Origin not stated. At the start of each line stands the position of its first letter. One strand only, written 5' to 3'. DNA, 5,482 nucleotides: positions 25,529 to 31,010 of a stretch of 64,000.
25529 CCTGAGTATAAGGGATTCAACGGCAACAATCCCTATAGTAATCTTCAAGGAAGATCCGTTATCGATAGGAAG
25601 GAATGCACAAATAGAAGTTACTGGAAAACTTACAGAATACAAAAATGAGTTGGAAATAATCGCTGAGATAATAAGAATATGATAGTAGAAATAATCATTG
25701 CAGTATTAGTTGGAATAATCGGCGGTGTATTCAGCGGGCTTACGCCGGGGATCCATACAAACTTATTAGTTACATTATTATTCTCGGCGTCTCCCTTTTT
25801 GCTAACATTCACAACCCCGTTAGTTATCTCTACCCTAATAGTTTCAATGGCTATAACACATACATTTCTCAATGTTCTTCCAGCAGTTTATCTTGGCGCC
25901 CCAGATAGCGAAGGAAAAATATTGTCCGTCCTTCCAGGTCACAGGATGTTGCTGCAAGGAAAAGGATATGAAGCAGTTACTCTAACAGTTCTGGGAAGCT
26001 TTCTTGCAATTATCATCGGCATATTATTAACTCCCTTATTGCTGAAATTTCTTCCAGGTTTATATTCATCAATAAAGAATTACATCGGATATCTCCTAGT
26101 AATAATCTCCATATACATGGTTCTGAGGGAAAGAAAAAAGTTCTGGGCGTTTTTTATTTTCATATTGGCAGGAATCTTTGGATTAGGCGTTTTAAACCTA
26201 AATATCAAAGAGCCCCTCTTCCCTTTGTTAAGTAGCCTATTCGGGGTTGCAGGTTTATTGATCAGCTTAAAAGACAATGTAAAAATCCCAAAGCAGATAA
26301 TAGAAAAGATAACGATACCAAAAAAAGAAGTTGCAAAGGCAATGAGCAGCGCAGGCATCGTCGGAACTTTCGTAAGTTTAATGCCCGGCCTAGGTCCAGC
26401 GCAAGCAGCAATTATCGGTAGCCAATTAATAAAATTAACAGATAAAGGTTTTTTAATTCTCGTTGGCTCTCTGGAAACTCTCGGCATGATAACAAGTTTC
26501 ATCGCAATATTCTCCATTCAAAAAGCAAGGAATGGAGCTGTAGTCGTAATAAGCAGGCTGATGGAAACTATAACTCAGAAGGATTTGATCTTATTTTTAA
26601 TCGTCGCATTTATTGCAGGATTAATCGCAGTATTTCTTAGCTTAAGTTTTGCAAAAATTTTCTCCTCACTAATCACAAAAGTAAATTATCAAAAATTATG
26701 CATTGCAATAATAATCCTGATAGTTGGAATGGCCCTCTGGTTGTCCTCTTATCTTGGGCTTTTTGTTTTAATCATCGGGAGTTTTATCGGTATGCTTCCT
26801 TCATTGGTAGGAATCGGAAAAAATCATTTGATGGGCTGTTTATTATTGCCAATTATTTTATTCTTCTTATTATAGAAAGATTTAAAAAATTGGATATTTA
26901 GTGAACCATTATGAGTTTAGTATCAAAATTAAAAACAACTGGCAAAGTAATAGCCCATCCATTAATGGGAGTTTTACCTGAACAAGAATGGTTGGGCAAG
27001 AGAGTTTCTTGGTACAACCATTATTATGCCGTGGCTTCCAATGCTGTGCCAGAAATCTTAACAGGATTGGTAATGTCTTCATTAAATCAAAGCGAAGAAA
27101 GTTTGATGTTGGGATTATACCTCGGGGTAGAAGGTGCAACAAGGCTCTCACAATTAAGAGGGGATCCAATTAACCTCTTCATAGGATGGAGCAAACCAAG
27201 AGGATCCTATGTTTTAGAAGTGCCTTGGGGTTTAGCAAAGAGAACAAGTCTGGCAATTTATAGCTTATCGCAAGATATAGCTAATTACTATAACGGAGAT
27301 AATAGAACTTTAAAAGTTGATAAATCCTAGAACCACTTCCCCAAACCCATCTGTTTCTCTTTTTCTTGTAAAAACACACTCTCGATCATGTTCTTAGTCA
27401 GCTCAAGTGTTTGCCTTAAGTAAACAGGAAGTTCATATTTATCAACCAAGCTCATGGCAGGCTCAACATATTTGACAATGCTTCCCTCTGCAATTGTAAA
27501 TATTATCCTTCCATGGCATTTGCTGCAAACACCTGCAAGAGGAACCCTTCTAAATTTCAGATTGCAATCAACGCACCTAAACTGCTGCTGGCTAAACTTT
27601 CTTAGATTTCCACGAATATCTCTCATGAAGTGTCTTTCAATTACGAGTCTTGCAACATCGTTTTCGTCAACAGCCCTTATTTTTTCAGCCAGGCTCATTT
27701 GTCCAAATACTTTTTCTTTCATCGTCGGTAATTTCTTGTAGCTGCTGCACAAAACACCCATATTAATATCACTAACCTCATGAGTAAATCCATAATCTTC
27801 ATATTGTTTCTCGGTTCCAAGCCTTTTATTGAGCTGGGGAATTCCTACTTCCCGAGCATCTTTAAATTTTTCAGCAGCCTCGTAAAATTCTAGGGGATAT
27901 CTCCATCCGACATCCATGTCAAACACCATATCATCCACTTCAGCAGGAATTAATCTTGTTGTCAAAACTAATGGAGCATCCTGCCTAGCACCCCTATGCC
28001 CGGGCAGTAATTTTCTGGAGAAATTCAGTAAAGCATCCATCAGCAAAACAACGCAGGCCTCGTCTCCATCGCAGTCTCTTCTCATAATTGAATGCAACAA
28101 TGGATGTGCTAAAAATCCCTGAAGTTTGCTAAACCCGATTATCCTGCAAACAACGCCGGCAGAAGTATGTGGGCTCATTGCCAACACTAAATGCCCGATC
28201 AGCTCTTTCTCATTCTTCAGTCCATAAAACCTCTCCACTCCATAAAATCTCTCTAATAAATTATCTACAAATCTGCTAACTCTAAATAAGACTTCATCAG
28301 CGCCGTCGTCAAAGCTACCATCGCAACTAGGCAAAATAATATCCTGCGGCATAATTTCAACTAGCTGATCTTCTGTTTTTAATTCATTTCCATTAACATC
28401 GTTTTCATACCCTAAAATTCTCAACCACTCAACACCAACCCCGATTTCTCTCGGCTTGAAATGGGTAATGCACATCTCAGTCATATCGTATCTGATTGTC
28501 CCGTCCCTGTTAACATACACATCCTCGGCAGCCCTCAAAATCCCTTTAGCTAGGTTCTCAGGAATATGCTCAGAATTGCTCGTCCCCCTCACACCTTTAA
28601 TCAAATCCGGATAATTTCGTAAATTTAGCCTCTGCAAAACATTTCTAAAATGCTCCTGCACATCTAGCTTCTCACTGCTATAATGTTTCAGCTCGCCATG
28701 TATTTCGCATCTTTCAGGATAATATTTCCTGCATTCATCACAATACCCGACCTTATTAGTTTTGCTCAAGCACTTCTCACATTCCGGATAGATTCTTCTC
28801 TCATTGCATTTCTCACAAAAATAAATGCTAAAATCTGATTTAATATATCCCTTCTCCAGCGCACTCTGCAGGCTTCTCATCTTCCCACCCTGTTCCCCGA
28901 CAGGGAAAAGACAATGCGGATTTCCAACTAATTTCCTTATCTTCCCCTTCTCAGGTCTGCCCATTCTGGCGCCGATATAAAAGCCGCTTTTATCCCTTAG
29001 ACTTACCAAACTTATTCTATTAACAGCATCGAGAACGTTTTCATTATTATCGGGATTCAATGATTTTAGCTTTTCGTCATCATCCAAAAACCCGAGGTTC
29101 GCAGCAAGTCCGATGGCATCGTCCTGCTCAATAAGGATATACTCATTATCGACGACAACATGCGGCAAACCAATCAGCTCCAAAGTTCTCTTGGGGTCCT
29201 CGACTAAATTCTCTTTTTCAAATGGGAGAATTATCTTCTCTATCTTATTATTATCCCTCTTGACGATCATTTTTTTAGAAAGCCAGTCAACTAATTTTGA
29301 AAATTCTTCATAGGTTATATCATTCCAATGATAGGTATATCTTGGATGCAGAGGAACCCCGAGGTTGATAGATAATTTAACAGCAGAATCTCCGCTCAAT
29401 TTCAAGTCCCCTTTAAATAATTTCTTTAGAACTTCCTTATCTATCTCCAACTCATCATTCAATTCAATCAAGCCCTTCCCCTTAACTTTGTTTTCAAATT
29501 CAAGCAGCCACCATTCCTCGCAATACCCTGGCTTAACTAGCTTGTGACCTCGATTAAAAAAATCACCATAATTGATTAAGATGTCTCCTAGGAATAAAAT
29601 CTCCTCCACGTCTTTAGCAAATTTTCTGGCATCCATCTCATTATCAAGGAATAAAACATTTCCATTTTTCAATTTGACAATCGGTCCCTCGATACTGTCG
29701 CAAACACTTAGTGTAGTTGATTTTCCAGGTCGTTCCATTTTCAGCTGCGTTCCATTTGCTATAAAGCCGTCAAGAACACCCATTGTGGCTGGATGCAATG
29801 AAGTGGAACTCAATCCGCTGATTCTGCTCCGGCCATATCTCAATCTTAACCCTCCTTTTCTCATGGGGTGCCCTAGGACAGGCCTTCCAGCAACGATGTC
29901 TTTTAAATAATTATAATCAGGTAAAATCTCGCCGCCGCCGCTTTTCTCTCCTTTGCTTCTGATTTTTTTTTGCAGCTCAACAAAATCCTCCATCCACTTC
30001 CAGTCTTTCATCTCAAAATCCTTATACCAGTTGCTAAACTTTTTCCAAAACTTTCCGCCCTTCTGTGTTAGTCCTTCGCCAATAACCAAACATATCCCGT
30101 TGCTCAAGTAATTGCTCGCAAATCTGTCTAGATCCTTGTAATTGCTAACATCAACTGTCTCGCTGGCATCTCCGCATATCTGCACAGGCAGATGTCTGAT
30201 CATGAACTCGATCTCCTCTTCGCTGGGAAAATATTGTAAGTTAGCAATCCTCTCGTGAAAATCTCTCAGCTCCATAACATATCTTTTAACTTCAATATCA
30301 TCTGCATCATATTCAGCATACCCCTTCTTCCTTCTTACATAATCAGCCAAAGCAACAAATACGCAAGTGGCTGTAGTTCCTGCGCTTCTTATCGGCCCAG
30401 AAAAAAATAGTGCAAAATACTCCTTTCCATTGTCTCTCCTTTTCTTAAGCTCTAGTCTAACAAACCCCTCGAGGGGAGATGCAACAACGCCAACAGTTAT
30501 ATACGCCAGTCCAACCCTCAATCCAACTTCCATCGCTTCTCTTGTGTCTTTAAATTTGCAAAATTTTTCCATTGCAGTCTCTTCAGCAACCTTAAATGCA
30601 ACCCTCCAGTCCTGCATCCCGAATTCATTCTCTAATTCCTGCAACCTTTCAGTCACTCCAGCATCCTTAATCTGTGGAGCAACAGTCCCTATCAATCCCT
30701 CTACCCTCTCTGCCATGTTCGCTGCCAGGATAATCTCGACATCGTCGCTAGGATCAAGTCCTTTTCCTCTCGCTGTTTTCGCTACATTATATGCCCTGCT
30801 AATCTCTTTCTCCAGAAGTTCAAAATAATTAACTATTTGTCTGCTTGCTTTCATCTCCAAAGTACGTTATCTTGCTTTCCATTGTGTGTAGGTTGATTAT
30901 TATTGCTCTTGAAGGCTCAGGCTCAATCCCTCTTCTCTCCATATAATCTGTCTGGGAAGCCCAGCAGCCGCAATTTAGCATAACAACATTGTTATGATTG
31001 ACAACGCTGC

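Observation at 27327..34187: Candidate oriC adjacent to orc1/cdc6-DP1-DP2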

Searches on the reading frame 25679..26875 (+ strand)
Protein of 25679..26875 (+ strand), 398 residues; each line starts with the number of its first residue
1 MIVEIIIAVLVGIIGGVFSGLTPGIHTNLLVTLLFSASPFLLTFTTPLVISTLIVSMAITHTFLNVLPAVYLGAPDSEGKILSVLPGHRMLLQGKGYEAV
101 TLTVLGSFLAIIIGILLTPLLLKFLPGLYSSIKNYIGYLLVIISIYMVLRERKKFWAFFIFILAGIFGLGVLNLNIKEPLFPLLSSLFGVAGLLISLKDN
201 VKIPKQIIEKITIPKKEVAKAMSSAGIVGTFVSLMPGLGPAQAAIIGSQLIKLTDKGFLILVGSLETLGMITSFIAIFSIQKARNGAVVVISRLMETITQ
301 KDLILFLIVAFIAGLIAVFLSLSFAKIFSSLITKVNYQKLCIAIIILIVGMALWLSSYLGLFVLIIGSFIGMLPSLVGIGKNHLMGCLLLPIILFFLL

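Call 7: search_protein_families(library=pfam, proteins=[window:25679-26875:+])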
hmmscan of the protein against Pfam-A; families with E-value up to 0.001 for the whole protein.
window:25679-26875:+ (398 aa): 1 family
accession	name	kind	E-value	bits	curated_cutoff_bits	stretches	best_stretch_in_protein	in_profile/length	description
PF01970.21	TctA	-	5e-47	160.9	28.9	1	6-385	1-422/423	Tripartite tricarboxylate transporter TctA family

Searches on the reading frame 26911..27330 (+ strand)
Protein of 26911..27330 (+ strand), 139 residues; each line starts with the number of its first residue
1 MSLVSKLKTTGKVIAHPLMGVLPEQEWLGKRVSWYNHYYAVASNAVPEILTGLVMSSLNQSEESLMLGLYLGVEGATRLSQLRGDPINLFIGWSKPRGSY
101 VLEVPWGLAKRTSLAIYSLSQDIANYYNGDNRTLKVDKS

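Call 7: search_protein_families(library=pfam, proteins=[window:26911-27330:+])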
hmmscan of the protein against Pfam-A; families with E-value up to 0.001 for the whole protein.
window:26911-27330:+ (139 aa): 0 families

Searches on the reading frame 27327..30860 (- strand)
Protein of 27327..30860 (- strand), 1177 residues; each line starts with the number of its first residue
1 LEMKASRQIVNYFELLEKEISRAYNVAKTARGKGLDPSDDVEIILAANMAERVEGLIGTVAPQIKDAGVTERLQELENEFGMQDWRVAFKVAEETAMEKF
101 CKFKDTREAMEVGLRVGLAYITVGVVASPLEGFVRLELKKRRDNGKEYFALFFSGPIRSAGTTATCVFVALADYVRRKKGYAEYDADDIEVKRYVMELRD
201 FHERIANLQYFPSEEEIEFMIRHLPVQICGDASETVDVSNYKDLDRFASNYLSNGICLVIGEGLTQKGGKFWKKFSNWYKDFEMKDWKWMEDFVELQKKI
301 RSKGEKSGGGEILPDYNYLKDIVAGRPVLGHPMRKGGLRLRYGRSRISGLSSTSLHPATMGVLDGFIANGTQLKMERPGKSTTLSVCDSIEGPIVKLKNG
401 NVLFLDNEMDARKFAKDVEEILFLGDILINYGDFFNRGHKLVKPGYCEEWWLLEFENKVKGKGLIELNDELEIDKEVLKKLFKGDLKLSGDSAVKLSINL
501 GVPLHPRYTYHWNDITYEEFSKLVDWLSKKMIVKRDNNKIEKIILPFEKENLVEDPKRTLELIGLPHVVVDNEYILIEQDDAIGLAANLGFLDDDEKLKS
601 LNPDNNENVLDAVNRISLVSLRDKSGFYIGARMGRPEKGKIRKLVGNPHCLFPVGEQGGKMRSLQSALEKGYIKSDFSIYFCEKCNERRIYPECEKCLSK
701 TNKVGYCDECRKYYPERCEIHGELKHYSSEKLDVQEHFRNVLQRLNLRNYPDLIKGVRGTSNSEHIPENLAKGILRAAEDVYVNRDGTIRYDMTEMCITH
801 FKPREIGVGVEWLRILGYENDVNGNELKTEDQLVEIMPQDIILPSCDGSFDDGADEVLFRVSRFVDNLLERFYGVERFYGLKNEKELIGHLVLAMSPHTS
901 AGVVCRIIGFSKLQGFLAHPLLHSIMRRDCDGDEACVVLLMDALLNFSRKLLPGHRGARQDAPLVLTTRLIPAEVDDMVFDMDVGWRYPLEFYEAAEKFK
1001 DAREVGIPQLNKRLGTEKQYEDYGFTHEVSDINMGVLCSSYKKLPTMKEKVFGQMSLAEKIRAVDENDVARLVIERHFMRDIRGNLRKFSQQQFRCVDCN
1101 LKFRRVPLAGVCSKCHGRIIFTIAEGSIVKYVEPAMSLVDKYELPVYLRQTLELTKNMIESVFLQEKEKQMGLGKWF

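Call 7: search_protein_families(library=pfam, proteins=[window:27327-30860:-])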
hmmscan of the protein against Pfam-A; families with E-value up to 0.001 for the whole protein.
window:27327-30860:- (1177 aa): 3 families
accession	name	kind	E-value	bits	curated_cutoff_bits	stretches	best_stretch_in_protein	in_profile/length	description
PF24844.1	PolC_DP2_central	-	6.8e-116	387.7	24.3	1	311-711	7-367/372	DNA polymerase II large subunit DP2, central domain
PF24846.1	PolC_DP2_cat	-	2.6e-113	378.4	24.3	1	751-1050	5-299/299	DNA polymerase II large subunit DP2, catalytic domain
PF03833.19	PolC_DP2_N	-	4.2e-75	252.8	24.3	1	11-294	1-269/271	DNA polymerase II large subunit DP2, N-terminal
